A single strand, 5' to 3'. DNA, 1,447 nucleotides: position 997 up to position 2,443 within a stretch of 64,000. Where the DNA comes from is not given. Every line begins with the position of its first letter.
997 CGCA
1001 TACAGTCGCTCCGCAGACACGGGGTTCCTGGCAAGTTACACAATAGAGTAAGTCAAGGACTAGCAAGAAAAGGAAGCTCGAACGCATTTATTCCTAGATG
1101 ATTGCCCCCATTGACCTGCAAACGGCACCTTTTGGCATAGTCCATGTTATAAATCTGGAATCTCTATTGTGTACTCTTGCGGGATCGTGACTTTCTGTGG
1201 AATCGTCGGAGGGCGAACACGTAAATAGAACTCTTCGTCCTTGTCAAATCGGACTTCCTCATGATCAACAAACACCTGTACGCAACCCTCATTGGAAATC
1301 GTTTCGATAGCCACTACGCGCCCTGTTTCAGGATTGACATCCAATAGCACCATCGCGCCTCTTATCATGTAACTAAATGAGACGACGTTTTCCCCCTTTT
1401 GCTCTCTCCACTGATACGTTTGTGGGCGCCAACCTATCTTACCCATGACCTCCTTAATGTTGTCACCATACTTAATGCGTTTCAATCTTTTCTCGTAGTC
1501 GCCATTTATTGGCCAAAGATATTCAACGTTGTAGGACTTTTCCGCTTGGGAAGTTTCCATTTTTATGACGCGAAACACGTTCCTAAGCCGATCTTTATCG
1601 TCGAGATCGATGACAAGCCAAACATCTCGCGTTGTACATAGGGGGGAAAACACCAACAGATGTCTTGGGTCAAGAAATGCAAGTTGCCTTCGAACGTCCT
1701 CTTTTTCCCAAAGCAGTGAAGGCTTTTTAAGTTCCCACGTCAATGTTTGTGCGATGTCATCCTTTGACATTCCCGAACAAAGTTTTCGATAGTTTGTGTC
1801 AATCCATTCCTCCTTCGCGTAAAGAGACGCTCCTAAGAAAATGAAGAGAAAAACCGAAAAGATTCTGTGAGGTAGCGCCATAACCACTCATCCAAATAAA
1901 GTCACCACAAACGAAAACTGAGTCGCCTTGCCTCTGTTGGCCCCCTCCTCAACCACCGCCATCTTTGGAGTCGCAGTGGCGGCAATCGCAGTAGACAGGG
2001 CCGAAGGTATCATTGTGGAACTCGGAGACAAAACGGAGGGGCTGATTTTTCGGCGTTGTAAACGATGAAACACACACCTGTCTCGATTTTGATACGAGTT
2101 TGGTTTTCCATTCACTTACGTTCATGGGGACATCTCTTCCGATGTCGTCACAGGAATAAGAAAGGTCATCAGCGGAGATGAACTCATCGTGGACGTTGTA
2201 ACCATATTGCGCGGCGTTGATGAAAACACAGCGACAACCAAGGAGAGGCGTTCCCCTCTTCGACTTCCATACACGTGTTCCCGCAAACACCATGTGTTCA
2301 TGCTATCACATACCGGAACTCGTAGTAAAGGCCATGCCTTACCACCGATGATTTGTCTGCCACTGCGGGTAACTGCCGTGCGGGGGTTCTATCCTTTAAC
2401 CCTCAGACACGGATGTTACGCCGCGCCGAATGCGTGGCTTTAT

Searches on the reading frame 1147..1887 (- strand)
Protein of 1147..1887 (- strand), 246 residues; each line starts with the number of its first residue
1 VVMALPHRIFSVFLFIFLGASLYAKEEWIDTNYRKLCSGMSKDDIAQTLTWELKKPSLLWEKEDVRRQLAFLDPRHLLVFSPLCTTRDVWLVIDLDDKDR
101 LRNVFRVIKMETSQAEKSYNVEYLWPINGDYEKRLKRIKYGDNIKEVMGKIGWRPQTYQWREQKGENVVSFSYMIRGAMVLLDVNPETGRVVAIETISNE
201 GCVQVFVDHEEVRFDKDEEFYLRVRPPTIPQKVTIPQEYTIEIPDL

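Call 53: search_solved_structures(query=window:1147-1887:-, max_evalue=1)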
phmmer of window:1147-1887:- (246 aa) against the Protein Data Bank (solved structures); distinct sequences matched with E-value up to 1: 2.
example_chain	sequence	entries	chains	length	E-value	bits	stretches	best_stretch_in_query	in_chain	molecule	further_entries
3hkm_A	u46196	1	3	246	0.5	13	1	139-203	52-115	Os03g0854200 protein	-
8z0q_C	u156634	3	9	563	0.78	12.4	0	168-229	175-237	Special condensation domain in NRPS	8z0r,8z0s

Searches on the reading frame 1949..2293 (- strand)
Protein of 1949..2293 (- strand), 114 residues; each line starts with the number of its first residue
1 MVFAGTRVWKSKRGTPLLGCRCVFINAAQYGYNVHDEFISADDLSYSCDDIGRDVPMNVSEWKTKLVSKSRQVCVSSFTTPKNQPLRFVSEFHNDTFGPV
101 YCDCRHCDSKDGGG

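Call 14: find_homologous_proteins(query=A2, max_evalue=0.01)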
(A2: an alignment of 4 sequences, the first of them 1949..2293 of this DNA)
Query A2 (4 sequences) (114 aa, profile of the alignment): 42 proteins with E <= 0.01 among 468 candidates.
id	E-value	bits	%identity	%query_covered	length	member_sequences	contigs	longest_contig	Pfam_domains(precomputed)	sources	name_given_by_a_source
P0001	3.1e-50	187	42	98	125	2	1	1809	-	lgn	-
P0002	9.0e-47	176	39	81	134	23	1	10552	-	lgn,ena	-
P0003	1.8e-39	153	63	49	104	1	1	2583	-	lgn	-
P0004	6.0e-39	151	58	35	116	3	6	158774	-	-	-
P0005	3.3e-38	149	65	62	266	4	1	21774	-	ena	-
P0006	5.6e-33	132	77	46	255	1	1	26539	-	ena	-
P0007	2.8e-32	130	79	46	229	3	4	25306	-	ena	-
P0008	3.1e-32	129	47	90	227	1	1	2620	-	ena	-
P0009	8.0e-32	128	60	68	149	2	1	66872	-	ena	-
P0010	2.2e-31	127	59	68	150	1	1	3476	-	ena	-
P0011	5.1e-30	122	59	72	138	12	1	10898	PF05593.20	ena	-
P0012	4.4e-29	119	74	54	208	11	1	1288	-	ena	-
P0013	3.2e-28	116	54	68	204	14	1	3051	-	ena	-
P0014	1.2e-27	115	53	75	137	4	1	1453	-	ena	-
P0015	1.5e-27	114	53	68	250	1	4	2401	-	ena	-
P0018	2.1e-26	111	73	46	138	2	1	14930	PF05593.20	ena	-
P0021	2.4e-23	101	45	54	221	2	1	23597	-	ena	-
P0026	4.5e-21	93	58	39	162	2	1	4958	PF05593.20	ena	-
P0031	3.2e-18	84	67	46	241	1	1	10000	-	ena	-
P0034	2.8e-17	81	40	64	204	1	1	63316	-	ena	-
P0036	2.6e-16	78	41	58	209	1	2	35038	PF05593.20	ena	-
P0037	6.1e-15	74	42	58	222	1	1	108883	-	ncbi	-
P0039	1.8e-13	69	58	32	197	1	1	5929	-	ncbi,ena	-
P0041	2.3e-6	46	61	20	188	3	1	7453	PF25023.2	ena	-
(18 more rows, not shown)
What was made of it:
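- A profile of c1-c4 finds 42 proteins, several with PF05593 or PF25023 (call 14).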

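Call 17: search_protein_families(library=pfam, proteins=[P0005, P0006, P0015, P0008, P0021, P0039, P0041, P0037, P0031, P0009], max_evalue=0.1)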
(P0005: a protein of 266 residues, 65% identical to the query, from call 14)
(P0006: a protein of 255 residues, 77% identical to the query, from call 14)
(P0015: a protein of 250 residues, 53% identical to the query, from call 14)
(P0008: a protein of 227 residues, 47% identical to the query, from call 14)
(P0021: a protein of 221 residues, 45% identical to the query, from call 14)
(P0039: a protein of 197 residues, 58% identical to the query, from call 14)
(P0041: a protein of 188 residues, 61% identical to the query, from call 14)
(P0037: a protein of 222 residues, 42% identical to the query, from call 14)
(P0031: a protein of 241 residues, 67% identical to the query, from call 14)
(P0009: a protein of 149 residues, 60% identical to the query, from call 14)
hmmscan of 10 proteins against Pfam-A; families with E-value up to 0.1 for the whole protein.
P0005 (266 aa): 3 families
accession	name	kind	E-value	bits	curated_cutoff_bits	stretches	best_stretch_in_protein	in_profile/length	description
PF16395.11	DUF5004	-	0.025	15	21.6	0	66-120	39-93/153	Domain of unknown function (DUF5004)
PF05593.20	RHS_repeat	-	0.044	14.6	22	0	122-153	1-33/38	RHS Repeat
PF16665.10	NCOA_u2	-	0.067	14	33.6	0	51-85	43-77/119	Unstructured region on nuclear receptor coactivator protein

P0006 (255 aa): 1 family
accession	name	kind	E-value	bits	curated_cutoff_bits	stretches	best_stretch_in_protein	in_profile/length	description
PF05593.20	RHS_repeat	-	0.00086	20.1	22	0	44-56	18-30/38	RHS Repeat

P0015 (250 aa): 1 family
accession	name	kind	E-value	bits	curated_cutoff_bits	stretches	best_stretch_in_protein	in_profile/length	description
PF05593.20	RHS_repeat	-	0.0075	17.1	22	0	111-142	1-33/38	RHS Repeat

P0008 (227 aa): 1 family
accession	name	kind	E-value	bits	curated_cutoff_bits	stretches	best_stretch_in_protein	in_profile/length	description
PF16665.10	NCOA_u2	-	0.047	14.5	33.6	0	50-84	43-77/119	Unstructured region on nuclear receptor coactivator protein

P0021 (221 aa): 1 family
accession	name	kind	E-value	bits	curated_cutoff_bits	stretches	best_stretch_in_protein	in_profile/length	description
PF05593.20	RHS_repeat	-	0.099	13.5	22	1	30-62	6-36/38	RHS Repeat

P0039 (197 aa): 1 family
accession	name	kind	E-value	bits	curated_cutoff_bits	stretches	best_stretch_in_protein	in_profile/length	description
PF05593.20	RHS_repeat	-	0.033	15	22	0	64-96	6-36/38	RHS Repeat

P0041 (188 aa): 1 family
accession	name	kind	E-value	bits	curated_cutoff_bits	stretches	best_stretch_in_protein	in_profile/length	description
PF05593.20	RHS_repeat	-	0.002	18.9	22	0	112-128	14-30/38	RHS Repeat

P0037 (222 aa): 1 family
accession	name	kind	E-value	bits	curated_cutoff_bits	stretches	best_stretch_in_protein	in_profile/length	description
PF05593.20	RHS_repeat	-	2.6e-05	24.9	22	0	86-117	1-33/38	RHS Repeat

P0031 (241 aa): 1 family
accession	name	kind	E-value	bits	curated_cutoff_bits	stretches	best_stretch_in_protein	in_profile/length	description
PF05593.20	RHS_repeat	-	0.00015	22.5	22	0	100-127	1-29/38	RHS Repeat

P0009 (149 aa): 1 family
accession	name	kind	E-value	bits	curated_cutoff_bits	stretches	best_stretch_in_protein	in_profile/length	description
PF05593.20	RHS_repeat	-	0.00084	20.1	22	1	111-142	1-33/38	RHS Repeat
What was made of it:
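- On Rhs / YD-repeat toxin (functional protein): Close homologs hit PF05593, and P0037 passes the cutoff (calls 14, 17).
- P0037 passes the RHS_repeat cutoff (24.9 vs 22 bits, call 17).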

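Call 18: find_encoding_contigs(protein=P0037, flank=10000, max_places=3)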
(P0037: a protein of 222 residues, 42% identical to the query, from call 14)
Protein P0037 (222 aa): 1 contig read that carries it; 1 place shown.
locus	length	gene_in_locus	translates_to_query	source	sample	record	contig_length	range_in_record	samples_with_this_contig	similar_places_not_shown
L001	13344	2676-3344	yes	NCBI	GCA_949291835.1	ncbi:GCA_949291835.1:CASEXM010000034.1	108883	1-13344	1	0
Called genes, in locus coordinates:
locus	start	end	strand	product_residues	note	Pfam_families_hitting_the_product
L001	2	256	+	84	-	?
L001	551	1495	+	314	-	-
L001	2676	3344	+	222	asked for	-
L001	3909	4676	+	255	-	-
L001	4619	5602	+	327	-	-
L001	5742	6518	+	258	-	-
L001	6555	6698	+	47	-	-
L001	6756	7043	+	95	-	-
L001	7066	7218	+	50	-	-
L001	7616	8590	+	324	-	PF13646:HEAT_2 (faint)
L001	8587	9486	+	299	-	PF07610:DUF1573, PF22544:HYDIN_VesB_CFA65-like_Ig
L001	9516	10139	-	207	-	-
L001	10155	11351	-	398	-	-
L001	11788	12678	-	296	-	-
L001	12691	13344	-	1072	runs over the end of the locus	PF05593:RHS_repeat (weak), PF25023:TEN_YD-shell (weak), PF05593:RHS_repeat (weak), PF07591:PT-HINT, PF13403:Hint_2 (faint), PF14890:Intein_splicing (faint)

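Call 19: find_encoding_contigs(protein=P0009, flank=10000, max_places=2)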
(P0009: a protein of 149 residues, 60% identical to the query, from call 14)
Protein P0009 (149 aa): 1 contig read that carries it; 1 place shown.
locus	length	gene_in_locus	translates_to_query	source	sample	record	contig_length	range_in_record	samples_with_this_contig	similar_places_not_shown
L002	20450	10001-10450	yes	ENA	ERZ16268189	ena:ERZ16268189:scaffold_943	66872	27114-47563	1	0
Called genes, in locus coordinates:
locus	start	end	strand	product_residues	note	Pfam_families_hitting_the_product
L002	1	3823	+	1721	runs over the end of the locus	PF05593:RHS_repeat, PF25023:TEN_YD-shell (weak), PF05593:RHS_repeat (weak), PF25023:TEN_YD-shell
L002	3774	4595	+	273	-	-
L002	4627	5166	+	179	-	-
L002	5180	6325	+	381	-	-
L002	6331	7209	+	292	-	-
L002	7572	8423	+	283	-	-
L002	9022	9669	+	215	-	-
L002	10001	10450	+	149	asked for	-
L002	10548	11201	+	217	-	-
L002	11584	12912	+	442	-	-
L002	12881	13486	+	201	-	-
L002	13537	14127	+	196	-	-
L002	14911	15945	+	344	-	PF01370:Epimerase, PF04321:RmlD_sub_bind, PF16363:GDP_Man_Dehyd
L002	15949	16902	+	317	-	PF01370:Epimerase, PF04321:RmlD_sub_bind, PF13460:NAD_binding_10 (weak), PF16363:GDP_Man_Dehyd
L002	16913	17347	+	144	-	PF01957:NfeD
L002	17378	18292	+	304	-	PF01145:Band_7, PF16200:Band_7_C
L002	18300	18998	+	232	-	PF14622:Ribonucleas_3_3, PF00636:Ribonuclease_3, PF00035:dsrm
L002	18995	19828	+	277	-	PF10672:Methyltrans_SAM, PF03602:Cons_hypoth95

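Call 20: find_encoding_contigs(protein=P0034, flank=10000, max_places=2)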
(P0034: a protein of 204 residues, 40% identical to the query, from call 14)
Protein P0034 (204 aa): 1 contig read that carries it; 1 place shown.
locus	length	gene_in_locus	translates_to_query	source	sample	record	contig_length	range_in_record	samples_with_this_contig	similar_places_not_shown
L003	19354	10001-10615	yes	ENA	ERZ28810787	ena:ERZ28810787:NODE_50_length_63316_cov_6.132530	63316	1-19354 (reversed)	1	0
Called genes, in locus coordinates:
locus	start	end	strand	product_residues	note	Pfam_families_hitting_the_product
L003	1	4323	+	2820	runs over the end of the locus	-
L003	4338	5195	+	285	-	-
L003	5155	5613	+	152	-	-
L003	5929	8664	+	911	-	PF01074:Glyco_hydro_38N, PF16477:DUF5054 (faint), PF07748:Glyco_hydro_38C (weak)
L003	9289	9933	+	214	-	-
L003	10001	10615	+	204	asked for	-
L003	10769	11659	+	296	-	-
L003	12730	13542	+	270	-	-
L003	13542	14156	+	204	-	-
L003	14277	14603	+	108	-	-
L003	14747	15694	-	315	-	-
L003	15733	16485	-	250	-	PF01643:Acyl-ACP_TE, PF20791:Acyl-ACP_TE_C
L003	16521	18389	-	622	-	PF19529:DUF6057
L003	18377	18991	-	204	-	PF00702:Hydrolase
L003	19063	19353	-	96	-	?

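Call 21: find_encoding_contigs(protein=P0004, flank=10000, max_places=6)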
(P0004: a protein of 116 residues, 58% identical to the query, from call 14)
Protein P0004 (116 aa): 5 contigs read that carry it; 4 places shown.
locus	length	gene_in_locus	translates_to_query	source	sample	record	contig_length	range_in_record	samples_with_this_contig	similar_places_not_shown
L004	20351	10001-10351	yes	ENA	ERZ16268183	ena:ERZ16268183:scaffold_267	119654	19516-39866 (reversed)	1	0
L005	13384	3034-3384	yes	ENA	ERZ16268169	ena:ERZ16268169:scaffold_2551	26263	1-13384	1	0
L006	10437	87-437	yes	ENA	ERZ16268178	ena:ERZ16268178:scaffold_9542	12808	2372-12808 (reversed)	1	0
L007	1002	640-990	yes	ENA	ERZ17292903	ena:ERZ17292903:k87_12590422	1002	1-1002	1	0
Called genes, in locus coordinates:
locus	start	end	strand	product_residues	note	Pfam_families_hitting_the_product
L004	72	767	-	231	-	PF00899:ThiF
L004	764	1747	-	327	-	PF00005:ABC_tran, PF08352:oligo_HPY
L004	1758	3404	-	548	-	PF00528:BPD_transp_1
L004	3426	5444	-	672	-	PF13432:TPR_16 (faint)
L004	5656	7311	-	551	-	PF14849:YidC_periplas, PF02096:60KD_IMP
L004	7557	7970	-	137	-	PF00825:Ribonuclease_P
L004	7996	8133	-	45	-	PF00468:Ribosomal_L34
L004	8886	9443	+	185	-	-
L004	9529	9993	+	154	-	-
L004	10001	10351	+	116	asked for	-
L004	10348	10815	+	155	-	-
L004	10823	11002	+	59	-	-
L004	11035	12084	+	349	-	-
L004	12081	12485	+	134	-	-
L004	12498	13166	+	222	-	-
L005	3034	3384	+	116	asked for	-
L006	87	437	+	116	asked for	-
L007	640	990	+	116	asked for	-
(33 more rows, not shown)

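Call 23: search_protein_families(library=pfam, proteins=[L002:2324-3823:+, L002:11584-12912:+, L002:7572-8423:+, L002:3774-4595:+, L002:4627-5166:+, L002:5180-6325:+, L002:6331-7209:+, L002:9022-9669:+, L002:10548-11201:+, L002:13537-14127:+], max_evalue=0.05)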
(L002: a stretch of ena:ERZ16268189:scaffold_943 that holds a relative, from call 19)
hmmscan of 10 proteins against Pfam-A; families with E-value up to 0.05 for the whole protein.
L002:2324-3823:+ (499 aa): 1 family
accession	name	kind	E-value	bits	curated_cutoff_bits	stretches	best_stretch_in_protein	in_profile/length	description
PF12697.13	Abhydrolase_6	-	0.0011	20.2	26.3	1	357-434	46-113/217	Alpha/beta hydrolase family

L002:11584-12912:+ (442 aa): 0 families

L002:7572-8423:+ (283 aa): 0 families

L002:3774-4595:+ (273 aa): 0 families

L002:4627-5166:+ (179 aa): 0 families

L002:5180-6325:+ (381 aa): 1 family
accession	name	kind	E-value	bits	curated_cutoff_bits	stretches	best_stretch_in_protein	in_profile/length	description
PF00068.24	Phospholip_A2_1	-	0.049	14.6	32.1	1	301-343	39-80/110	Phospholipase A2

L002:6331-7209:+ (292 aa): 0 families

L002:9022-9669:+ (215 aa): 1 family
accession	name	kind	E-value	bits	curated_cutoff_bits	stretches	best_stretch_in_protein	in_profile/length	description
PF19936.4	DUF6399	-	0.025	15.1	35.4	1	135-212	6-77/146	Family of unknown function (DUF6399)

L002:10548-11201:+ (217 aa): 0 families

L002:13537-14127:+ (196 aa): 1 family
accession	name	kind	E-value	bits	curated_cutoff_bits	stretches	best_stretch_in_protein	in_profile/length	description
PF05593.20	RHS_repeat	-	0.03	15.2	22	0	78-108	1-32/38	RHS Repeat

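Call 29: find_related_loci(query=A4, collection=genome_contigs, flank=10000)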
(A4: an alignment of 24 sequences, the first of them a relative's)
Query A4 (244 aa) in genome_contigs; peptide patterns used: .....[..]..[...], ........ (x = any residue, [..] = any of these).
309 stretches matched a pattern; 268 encode a relative of the query (tblastn E <= 1e-3); the best 80 are kept; 78 distinct loci.
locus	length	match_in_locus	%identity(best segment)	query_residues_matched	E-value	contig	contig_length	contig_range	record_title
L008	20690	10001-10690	81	1-230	2e-131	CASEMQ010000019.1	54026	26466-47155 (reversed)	uncultured Lentisphaeraceae bacterium isolate SI.A14.metabat-bins.110 genome assembly, contig: SI.A14.metabat-bins.110.f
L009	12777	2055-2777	78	1-230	4e-128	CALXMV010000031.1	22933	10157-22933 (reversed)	MAG: uncultured Kiritimatiellaeota bacterium isolate BRZ_SL__bin71 genome assembly, contig: BRZ_SL__NODE_3342_length_229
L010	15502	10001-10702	77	1-234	7e-126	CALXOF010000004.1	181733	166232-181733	MAG: uncultured Kiritimatiellaeota bacterium isolate BRZ_KQ__bin80 genome assembly, contig: BRZ_KQ__NODE_88_length_18173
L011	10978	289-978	80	1-230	2e-122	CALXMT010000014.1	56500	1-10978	MAG: uncultured Kiritimatiellaeota bacterium isolate BRZ_EK__bin27 genome assembly, contig: BRZ_EK__NODE_537_length_5650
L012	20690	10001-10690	77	17-234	3e-115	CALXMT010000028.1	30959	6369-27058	MAG: uncultured Kiritimatiellaeota bacterium isolate BRZ_EK__bin27 genome assembly, contig: BRZ_EK__NODE_1553_length_309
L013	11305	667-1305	80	17-230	3e-114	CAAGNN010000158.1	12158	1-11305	MAG TPA_asm: Kiritimatiellae bacterium, isolate HGM23427, WGS project CAAGNN010000000 data, contig: SRS476839_99_k119_30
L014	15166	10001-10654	76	17-235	9e-114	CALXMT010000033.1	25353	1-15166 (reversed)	MAG: uncultured Kiritimatiellaeota bacterium isolate BRZ_EK__bin27 genome assembly, contig: BRZ_EK__NODE_2128_length_253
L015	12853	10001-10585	76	1-195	9e-100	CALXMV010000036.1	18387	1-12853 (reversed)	MAG: uncultured Kiritimatiellaeota bacterium isolate BRZ_SL__bin71 genome assembly, contig: BRZ_SL__NODE_4661_length_183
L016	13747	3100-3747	72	17-230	1e-99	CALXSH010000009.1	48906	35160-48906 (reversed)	MAG: uncultured Kiritimatiellaeota bacterium isolate BRZ_RB__bin17 genome assembly, contig: BRZ_RB__NODE_510_length_4890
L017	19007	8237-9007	64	1-230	4e-98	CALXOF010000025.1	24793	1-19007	MAG: uncultured Kiritimatiellaeota bacterium isolate BRZ_KQ__bin80 genome assembly, contig: BRZ_KQ__NODE_3751_length_247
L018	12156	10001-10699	67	1-216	1e-95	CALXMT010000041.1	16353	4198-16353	MAG: uncultured Kiritimatiellaeota bacterium isolate BRZ_EK__bin27 genome assembly, contig: BRZ_EK__NODE_4112_length_163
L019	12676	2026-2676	67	17-230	7e-90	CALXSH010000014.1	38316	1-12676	MAG: uncultured Kiritimatiellaeota bacterium isolate BRZ_RB__bin17 genome assembly, contig: BRZ_RB__NODE_835_length_3831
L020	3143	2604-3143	76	1-179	3e-90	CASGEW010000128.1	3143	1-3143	uncultured Bacteroidales bacterium isolate O35_L1_319319_idba_bin.174 genome assembly, contig: O35_L1_319319_idba_bin.17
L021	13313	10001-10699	64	17-234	4e-85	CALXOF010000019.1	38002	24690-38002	MAG: uncultured Kiritimatiellaeota bacterium isolate BRZ_KQ__bin80 genome assembly, contig: BRZ_KQ__NODE_2089_length_380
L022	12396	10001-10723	61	5-230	2e-85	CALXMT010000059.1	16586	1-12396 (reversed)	MAG: uncultured Kiritimatiellaeota bacterium isolate BRZ_EK__bin27 genome assembly, contig: BRZ_EK__NODE_4031_length_165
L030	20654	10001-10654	57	28-230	3e-73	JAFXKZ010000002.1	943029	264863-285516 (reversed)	MAG: Kiritimatiellae bacterium isolate RGIG6510 Sheep_Rectum.Co__c2721056, whole genome shotgun sequence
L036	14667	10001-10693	50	19-234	5e-70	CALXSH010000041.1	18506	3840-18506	MAG: uncultured Kiritimatiellaeota bacterium isolate BRZ_RB__bin17 genome assembly, contig: BRZ_RB__NODE_3519_length_185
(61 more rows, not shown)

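Call 54: search_protein_families(library=pfam, proteins=[L036:12769-13623:+, L030:11737-12834:+, L036:10601-11446:+, L030:10502-11407:+, L002:12199-12912:+], max_evalue=0.1)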
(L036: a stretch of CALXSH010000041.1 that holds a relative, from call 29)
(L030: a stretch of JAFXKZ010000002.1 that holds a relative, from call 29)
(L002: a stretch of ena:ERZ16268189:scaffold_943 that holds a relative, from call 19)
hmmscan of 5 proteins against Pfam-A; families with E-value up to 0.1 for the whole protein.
L036:12769-13623:+ (284 aa): 1 family
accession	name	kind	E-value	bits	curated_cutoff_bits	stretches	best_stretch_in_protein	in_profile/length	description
PF19156.5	DUF5838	-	0.073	12.9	28.8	0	181-249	210-274/289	Family of unknown function (DUF5838)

L030:11737-12834:+ (365 aa): 0 families

L036:10601-11446:+ (281 aa): 3 families
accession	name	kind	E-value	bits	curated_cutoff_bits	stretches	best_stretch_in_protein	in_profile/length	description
PF21918.1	cas_Cpf1_2nd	-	0.013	15.9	27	1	98-182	133-218/225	CRISPR-associated endonuclease Cpf1 REC2 domain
PF20715.2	DUF6827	-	0.068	13.4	26.9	0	109-194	8-99/158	Domain of unknown function (DUF6827)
PF19106.5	DUF5793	-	0.095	13.3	25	0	140-199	34-99/157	Family of unknown function (DUF5793)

L030:10502-11407:+ (301 aa): 0 families

L002:12199-12912:+ (237 aa): 1 family
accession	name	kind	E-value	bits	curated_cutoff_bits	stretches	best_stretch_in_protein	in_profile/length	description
PF20839.3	DUF5382_C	-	0.083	13.7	25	0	74-138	40-103/118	Family of unknown function (DUF5382) C-terminal domain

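Call 81: find_encoding_contigs(protein=P0001, flank=5000, max_places=2)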
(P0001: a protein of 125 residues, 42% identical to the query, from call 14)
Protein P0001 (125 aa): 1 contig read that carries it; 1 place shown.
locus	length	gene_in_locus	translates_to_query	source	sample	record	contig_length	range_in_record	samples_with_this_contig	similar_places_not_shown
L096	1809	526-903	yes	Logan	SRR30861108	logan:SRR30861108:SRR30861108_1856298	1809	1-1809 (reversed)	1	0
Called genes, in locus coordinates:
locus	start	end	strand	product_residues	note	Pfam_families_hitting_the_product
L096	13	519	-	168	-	-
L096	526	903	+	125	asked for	-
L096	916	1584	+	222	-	-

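Call 82: find_encoding_contigs(protein=P0003, flank=5000, max_places=2)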
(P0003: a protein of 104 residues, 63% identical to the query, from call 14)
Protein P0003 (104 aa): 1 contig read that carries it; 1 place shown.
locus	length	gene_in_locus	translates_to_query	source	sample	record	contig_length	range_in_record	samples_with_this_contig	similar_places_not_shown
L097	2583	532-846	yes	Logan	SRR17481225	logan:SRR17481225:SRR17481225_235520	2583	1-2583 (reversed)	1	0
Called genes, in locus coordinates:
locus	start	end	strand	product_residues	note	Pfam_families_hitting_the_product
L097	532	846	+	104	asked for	-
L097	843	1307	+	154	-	-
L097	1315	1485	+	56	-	-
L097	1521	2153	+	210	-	-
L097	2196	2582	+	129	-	?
